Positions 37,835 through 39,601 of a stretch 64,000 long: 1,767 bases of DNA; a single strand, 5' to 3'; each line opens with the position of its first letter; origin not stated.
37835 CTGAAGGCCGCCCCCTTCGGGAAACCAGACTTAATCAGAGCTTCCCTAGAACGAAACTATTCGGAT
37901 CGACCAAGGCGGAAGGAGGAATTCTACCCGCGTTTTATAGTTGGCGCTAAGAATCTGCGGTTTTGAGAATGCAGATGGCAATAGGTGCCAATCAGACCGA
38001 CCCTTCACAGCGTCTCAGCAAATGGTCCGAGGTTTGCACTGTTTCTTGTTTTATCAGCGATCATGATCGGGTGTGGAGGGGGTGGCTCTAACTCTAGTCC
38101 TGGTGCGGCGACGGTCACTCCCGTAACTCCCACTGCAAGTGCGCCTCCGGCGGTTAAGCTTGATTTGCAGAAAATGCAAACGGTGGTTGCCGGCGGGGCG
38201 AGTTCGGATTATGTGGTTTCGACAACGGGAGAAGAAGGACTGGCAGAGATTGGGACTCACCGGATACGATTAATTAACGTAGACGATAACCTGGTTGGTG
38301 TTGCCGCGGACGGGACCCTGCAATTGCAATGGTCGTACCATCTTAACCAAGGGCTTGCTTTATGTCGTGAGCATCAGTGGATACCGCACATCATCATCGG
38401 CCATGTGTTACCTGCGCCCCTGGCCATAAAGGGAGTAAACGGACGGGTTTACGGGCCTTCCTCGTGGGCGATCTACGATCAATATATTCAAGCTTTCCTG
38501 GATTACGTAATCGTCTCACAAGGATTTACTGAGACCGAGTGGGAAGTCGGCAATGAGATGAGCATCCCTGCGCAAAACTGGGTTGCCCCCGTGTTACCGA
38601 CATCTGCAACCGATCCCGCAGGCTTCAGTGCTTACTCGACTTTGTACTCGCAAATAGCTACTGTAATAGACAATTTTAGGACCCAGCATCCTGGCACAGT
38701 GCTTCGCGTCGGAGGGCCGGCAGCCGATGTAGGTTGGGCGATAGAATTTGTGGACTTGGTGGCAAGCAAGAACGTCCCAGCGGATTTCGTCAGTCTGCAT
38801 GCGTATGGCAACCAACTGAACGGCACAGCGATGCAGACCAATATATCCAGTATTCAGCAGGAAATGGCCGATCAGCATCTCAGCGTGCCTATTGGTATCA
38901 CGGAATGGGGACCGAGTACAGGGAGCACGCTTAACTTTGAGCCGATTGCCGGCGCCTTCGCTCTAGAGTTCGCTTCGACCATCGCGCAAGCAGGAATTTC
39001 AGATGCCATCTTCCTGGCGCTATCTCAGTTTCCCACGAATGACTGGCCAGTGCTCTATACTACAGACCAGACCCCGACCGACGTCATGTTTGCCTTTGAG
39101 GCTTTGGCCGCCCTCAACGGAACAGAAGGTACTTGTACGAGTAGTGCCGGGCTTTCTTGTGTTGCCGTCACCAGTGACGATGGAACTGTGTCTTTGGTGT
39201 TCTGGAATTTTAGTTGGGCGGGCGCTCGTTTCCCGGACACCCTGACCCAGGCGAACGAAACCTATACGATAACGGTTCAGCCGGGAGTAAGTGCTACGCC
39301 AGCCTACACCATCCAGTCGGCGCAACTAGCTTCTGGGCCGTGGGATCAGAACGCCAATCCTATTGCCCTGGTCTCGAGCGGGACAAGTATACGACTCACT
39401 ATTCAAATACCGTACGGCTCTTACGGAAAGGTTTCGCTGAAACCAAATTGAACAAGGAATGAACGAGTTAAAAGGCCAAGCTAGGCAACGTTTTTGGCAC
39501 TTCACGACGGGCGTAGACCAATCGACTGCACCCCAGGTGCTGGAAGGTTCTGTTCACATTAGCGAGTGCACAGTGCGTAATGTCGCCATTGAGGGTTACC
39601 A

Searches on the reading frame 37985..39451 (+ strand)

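Call 55: search_protein_families(library=pfam, proteins=[window:37985-39451:+], max_evalue=0.00001)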
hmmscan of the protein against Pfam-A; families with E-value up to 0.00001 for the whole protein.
window:37985-39451:+ (488 aa): 1 family
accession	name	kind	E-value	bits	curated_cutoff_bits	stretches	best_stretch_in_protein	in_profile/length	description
PF01229.23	Glyco_hydro_39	-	7.2e-07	28.8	26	1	238-297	189-245/472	Glycosyl hydrolases family 39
